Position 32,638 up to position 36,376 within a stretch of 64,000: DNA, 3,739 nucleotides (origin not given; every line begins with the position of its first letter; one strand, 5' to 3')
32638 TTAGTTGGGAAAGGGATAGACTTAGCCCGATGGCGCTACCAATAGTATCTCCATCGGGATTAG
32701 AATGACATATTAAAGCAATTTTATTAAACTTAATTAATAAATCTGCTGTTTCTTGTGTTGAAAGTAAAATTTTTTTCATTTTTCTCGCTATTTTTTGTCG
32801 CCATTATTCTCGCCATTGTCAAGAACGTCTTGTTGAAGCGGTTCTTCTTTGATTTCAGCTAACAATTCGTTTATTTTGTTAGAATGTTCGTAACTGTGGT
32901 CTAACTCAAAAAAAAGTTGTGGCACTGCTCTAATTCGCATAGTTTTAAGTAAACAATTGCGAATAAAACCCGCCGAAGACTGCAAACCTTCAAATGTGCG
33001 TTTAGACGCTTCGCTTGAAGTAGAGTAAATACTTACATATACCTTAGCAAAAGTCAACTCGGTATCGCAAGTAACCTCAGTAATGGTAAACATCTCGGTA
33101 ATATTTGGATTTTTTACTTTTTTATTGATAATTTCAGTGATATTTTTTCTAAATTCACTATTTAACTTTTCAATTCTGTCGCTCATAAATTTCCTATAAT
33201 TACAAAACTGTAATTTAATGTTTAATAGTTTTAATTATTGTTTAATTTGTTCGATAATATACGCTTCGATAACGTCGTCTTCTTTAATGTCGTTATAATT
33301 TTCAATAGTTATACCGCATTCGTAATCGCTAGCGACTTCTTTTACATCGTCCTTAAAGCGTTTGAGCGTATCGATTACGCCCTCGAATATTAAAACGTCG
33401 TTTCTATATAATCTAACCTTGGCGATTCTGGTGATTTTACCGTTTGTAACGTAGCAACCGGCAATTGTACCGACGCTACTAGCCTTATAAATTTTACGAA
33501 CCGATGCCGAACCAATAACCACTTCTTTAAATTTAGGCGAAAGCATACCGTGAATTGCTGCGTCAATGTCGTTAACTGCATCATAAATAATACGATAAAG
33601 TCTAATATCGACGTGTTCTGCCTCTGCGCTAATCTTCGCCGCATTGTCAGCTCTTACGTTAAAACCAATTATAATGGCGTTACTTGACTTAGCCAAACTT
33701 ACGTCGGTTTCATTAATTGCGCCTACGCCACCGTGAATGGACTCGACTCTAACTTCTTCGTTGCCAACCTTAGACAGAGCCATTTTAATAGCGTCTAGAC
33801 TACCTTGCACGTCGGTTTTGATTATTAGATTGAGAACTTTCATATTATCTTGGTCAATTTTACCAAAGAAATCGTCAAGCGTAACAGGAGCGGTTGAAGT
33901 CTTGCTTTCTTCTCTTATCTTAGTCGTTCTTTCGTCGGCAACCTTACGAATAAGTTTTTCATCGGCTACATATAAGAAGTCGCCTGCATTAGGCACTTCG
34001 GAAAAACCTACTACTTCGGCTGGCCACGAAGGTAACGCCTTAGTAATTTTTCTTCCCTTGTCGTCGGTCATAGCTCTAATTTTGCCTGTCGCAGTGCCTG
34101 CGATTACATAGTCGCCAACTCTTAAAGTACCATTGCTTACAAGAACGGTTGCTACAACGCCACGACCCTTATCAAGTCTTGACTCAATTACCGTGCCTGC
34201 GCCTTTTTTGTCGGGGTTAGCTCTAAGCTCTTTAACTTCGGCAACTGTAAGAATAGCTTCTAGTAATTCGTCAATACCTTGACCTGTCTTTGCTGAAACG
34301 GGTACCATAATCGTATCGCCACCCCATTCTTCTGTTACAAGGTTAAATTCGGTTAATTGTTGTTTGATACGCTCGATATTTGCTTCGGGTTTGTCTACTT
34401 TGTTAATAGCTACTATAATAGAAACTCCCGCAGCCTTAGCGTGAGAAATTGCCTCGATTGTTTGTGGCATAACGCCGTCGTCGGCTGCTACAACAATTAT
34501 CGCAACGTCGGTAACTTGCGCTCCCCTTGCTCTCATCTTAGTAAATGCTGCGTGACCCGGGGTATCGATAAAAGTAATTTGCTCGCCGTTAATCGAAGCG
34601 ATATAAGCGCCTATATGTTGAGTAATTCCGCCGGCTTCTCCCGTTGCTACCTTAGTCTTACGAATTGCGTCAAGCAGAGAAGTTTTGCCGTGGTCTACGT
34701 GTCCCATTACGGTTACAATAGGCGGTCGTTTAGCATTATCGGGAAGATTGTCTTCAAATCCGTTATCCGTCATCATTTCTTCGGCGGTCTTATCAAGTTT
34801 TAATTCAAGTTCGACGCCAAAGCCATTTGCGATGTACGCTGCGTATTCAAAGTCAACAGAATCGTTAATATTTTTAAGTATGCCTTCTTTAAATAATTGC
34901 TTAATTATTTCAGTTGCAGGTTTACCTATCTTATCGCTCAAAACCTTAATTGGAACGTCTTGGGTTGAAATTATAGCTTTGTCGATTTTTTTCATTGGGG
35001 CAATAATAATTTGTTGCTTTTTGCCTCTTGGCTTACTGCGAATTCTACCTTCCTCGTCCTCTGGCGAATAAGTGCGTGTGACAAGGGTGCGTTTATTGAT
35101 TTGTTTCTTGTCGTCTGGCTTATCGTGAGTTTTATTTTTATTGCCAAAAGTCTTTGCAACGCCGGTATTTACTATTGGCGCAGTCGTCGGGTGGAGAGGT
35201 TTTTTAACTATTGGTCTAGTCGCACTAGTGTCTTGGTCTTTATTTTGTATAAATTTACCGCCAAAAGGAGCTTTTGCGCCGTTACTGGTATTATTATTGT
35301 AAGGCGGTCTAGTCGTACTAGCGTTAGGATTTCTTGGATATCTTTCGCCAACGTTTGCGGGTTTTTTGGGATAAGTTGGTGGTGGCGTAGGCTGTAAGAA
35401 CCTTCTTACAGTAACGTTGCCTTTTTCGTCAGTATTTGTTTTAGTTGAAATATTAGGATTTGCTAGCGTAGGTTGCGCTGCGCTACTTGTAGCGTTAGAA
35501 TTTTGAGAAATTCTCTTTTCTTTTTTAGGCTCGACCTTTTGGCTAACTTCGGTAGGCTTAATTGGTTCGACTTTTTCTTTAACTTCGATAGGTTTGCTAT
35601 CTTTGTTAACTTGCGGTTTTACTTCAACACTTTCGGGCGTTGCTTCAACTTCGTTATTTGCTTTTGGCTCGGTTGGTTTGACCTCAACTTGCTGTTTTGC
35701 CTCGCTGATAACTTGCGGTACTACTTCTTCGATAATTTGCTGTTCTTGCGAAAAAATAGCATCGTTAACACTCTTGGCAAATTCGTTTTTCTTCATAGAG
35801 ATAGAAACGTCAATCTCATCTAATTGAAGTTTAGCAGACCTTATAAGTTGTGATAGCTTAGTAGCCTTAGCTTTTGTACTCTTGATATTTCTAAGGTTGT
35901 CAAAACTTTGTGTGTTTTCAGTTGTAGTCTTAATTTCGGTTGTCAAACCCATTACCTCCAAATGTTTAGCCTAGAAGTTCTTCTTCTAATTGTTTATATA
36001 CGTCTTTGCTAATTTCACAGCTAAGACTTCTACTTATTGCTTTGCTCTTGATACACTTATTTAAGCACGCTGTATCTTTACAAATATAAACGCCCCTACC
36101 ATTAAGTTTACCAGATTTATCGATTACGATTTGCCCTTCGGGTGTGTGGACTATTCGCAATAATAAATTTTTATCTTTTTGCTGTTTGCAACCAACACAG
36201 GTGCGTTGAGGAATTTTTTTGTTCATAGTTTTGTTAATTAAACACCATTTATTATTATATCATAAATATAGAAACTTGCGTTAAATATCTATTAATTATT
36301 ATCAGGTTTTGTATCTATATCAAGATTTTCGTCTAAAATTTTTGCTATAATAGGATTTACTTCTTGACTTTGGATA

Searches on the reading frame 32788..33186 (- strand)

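Call 41: search_protein_families(library=pfam, proteins=[window:32788-33186:-], max_evalue=0.01)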
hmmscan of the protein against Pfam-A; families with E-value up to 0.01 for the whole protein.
window:32788-33186:- (132 aa): 1 family
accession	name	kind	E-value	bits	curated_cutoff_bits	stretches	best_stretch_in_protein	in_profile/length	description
PF02033.23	RBFA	-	7.2e-29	100.6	34.7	1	4-109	1-105/105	Ribosome-binding factor A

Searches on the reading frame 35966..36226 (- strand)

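Call 41: search_protein_families(library=pfam, proteins=[window:35966-36226:-], max_evalue=0.01)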
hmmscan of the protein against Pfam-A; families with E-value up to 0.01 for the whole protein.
window:35966-36226:- (86 aa): 1 family
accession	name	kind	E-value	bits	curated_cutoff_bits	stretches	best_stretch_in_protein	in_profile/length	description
PF04296.18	YlxR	-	4.7e-30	103.7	26.9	1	8-82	1-75/75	Protein of unknown function (DUF448)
